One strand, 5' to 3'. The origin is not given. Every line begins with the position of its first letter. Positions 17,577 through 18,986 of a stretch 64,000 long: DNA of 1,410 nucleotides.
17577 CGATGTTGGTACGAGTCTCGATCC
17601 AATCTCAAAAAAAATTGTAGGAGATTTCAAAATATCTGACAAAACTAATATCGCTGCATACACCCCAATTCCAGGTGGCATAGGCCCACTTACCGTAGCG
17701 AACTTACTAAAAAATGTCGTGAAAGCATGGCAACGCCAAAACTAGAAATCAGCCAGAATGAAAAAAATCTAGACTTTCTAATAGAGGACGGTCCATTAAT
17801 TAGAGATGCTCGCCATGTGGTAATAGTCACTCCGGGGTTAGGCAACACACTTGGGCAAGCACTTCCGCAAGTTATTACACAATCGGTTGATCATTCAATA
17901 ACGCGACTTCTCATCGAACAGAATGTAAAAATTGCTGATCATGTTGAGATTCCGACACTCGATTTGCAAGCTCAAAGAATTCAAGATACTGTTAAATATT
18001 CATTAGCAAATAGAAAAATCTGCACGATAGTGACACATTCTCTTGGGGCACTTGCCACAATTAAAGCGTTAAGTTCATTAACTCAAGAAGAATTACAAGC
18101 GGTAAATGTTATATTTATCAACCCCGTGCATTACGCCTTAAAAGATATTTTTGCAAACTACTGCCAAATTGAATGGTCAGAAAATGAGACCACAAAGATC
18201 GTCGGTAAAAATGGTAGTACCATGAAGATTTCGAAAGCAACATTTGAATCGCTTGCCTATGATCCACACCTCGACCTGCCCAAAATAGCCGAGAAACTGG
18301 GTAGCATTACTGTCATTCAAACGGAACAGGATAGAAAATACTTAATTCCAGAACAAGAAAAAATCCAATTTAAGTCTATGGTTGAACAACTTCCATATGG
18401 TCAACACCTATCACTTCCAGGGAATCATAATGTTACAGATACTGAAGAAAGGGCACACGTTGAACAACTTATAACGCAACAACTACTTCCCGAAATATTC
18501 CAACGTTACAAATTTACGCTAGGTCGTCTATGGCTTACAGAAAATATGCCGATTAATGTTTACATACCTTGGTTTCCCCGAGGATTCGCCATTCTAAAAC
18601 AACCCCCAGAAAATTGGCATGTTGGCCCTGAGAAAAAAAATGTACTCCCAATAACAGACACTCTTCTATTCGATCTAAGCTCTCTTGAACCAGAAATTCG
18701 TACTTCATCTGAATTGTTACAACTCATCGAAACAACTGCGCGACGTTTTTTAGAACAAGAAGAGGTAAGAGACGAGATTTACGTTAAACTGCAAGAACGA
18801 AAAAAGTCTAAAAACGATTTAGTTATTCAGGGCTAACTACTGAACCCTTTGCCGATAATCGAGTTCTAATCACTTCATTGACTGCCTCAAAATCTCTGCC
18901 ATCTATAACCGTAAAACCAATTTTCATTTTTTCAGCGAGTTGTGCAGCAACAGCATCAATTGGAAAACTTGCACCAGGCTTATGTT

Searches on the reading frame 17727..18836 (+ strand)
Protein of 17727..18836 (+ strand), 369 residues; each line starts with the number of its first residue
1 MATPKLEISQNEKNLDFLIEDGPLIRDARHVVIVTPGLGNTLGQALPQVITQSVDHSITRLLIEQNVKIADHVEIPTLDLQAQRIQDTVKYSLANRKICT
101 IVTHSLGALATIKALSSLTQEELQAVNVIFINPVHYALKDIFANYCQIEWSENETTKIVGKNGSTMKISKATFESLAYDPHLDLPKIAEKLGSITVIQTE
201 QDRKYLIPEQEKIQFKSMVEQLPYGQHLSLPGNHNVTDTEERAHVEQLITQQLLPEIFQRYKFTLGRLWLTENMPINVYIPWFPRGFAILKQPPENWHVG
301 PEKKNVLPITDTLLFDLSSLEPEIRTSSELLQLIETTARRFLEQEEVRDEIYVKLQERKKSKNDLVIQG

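Call 33: search_protein_families(library=pfam, proteins=[window:17727-18836:+], max_evalue=0.001)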
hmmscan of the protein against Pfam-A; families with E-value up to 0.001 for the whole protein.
window:17727-18836:+ (369 aa): 0 families

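Call 55: search_protein_families(library=pfam, proteins=[window:17727-18836:+], max_evalue=1)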
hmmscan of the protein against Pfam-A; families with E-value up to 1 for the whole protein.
window:17727-18836:+ (369 aa): 3 families
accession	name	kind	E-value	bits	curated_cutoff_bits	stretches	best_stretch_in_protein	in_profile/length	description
PF06821.19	Ser_hydrolase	-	0.009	16.4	22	1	74-137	35-94/172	Serine hydrolase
PF24322.2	Tle3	-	0.011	15.7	27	1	96-156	181-241/321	T6SS Tle3 phospholipase effector domain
PF07154.16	DUF1392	-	0.076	13.6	25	1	109-202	8-101/150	Protein of unknown function (DUF1392)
